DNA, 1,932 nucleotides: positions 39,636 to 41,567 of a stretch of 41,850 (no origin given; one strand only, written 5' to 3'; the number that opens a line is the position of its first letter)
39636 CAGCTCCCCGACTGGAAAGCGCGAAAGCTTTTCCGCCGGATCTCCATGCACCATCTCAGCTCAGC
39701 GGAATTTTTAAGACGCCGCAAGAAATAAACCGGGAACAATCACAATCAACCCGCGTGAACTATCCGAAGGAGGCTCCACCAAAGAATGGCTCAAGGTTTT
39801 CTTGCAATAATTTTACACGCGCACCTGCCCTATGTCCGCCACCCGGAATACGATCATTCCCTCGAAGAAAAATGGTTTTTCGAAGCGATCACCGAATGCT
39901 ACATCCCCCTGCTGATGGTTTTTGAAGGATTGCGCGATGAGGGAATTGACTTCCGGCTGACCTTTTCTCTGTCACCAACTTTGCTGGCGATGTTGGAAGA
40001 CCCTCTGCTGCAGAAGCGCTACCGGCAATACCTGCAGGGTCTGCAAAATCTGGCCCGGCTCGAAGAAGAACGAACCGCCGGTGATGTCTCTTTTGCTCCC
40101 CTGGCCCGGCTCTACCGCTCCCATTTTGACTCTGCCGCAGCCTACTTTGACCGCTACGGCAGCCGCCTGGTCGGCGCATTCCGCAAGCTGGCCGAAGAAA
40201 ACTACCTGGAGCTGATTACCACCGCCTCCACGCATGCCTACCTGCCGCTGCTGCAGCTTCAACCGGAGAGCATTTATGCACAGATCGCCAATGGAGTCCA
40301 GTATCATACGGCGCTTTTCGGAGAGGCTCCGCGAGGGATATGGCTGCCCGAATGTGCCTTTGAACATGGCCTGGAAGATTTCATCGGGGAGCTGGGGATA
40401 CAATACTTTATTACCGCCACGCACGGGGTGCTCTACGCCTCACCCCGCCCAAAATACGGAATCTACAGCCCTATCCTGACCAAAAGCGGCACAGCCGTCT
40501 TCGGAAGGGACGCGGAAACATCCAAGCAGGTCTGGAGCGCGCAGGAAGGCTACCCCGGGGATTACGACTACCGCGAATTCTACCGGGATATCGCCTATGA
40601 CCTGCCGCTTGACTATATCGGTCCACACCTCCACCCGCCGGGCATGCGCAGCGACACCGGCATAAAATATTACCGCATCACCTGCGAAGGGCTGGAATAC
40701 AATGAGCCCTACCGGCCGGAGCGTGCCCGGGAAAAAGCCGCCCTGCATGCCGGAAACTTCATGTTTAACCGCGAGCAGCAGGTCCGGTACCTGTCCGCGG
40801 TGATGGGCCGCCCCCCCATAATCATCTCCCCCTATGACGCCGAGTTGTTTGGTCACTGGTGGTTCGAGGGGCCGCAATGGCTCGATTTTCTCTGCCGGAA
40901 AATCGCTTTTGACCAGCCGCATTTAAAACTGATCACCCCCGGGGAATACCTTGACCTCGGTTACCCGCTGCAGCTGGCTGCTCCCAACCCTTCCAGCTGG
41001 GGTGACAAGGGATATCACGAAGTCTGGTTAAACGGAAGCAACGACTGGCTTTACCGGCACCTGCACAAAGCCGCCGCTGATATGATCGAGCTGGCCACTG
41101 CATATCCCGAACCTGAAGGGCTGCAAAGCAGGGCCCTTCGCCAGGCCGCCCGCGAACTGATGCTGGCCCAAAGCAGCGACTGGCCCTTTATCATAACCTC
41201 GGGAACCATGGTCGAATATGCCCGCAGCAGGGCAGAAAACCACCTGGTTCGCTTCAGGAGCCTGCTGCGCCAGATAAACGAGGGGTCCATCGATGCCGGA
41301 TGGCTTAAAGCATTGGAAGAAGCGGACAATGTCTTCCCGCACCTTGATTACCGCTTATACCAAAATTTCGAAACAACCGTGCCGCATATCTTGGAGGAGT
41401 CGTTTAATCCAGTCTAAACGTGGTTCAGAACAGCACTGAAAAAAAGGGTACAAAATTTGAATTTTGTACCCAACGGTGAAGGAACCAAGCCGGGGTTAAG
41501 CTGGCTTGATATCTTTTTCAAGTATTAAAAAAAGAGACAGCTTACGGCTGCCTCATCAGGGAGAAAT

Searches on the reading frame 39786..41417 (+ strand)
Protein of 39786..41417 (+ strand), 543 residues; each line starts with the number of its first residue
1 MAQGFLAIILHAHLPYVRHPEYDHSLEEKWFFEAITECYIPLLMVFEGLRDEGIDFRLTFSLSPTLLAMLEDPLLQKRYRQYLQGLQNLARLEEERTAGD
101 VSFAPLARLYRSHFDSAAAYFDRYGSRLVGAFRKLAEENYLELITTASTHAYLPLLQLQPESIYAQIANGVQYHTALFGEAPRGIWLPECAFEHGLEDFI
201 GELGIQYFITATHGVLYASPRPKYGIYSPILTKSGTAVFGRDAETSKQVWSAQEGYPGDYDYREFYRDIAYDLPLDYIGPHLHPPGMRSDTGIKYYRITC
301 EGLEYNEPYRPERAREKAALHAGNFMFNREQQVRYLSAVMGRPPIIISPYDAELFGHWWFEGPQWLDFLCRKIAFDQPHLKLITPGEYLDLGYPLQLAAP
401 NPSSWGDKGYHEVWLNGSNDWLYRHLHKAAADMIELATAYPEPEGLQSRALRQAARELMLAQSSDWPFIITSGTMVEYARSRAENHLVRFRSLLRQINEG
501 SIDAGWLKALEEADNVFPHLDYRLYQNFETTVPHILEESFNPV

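Call 9: find_encoding_contigs(protein=window:39786-41417:+, flank=10000, max_places=10)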
Protein window:39786-41417:+ (543 aa): 2 contigs read that carry it; 2 places shown.
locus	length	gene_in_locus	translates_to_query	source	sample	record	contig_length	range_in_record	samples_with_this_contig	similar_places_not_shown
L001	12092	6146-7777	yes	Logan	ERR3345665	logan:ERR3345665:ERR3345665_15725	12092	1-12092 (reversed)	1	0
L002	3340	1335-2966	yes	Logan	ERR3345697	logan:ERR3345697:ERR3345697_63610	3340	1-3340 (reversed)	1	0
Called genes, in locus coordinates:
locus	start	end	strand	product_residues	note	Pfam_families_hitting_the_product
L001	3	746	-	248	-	?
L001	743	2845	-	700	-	PF01074:Glyco_hydro_38N (weak), PF03065:Glyco_hydro_57, PF09094:AmyA-A_glucT_m, PF09095:AmyA-gluTrfs_C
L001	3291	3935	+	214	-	-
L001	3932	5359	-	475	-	PF08323:Glyco_transf_5, PF13439:Glyco_transf_4, PF13579:Glyco_trans_4_4, PF20706:GT4-conflict, PF00534:Glycos_transf_1, PF13692:Glyco_trans_1_4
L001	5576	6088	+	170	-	PF16258:DUF4912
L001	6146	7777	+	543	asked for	PF03065:Glyco_hydro_57, PF09210:BE_C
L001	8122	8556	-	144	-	PF11306:DUF3108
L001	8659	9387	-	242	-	PF12679:ABC2_membrane_2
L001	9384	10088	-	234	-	PF00005:ABC_tran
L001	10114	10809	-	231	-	PF01564:Spermine_synth (weak)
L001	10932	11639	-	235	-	-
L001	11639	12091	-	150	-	?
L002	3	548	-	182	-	?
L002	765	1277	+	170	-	PF16258:DUF4912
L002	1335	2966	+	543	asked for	PF03065:Glyco_hydro_57, PF09210:BE_C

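Call 11: search_protein_families(library=pfam, proteins=[window:39786-41417:+])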
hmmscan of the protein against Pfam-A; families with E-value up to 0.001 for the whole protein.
window:39786-41417:+ (543 aa): 2 families
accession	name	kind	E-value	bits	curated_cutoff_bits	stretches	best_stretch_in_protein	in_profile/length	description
PF09210.16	BE_C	-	2.9e-40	137.2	25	1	425-525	1-101/101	1,4-alpha-glucan branching enzyme, C-terminal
PF03065.20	Glyco_hydro_57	-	3.3e-35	122.3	21.2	1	7-278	1-226/291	Glycosyl hydrolase family 57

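Call 13: find_related_loci(query=window:39786-41417:+, collection=genome_contigs, flank=4000)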
Query window:39786-41417:+ (543 aa) in genome_contigs; peptide patterns used: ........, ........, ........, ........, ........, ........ (x = any residue, [..] = any of these).
551 stretches matched a pattern; 469 encode a relative of the query (tblastn E <= 1e-3); the best 80 are kept; 80 distinct loci.
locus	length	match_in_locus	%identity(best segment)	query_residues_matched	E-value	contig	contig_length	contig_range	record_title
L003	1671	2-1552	95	17-533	0e+0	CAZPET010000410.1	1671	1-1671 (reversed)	MAG TPA_asm: uncultured Syntrophomonadaceae bacterium isolate binchicken_co88_589 genome assembly, contig: NODE_152071_l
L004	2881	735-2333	91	1-533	0e+0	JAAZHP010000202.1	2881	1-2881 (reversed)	MAG: Bacillota bacterium isolate AS15tlH2ME_45 84607_AS15, whole genome shotgun sequence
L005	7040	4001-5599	88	1-533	0e+0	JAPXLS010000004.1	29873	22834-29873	MAG: Bacillota bacterium isolate binned_ad_5.22 NODE_1481_length_29873_cov_2.571304, whole genome shotgun sequence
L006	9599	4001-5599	87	1-533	0e+0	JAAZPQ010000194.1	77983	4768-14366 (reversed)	MAG: Bacillota bacterium isolate AS4GglBPBL_6 23025_AS4G, whole genome shotgun sequence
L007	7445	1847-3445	88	1-533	0e+0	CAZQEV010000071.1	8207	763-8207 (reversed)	MAG TPA_asm: uncultured Syntrophomonadaceae bacterium isolate binchicken_co39_384 genome assembly, contig: NODE_19839_le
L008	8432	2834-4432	80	1-533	0e+0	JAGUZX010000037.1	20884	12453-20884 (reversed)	MAG: Desulfovibrio sp. isolate DeMMO6_25 c_000000101538, whole genome shotgun sequence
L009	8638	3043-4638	81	1-533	0e+0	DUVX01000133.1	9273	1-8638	MAG TPA_asm: Bacillota bacterium isolate AS08sgBPME_77 213725_AS08, whole genome shotgun sequence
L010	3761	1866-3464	79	1-533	0e+0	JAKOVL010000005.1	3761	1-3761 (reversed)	MAG: Bacillota bacterium isolate JPNG_maxbin.054 k201_44428, whole genome shotgun sequence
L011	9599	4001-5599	87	1-533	0e+0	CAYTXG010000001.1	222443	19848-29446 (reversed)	MAG TPA_asm: uncultured Syntrophomonadaceae bacterium isolate binchicken_co39_612 genome assembly, contig: NODE_38_lengt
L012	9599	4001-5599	86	1-533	0e+0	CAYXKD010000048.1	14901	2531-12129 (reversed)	MAG TPA_asm: uncultured Syntrophomonadaceae bacterium isolate binchicken_co39_259 genome assembly, contig: NODE_9742_len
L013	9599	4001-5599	87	1-533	0e+0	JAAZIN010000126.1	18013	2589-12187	MAG: Bacillota bacterium isolate AS20ysBPTH_152 82141_AS20, whole genome shotgun sequence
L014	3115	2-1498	81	34-533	0e+0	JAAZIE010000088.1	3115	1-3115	MAG: Bacillota bacterium isolate AS19jrsBPTG_13 7432_AS19, whole genome shotgun sequence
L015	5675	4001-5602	74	1-533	0e+0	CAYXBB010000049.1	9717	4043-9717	MAG TPA_asm: uncultured Syntrophomonadaceae bacterium isolate binchicken_co39_253 genome assembly, contig: NODE_16336_le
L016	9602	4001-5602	74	1-533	0e+0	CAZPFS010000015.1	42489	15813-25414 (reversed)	MAG TPA_asm: uncultured Syntrophomonadaceae bacterium isolate binchicken_co39_517 genome assembly, contig: NODE_2122_len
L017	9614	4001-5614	72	1-537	0e+0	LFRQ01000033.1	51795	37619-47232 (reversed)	MAG: Clostridia bacterium DTU022 scaffold6710, whole genome shotgun sequence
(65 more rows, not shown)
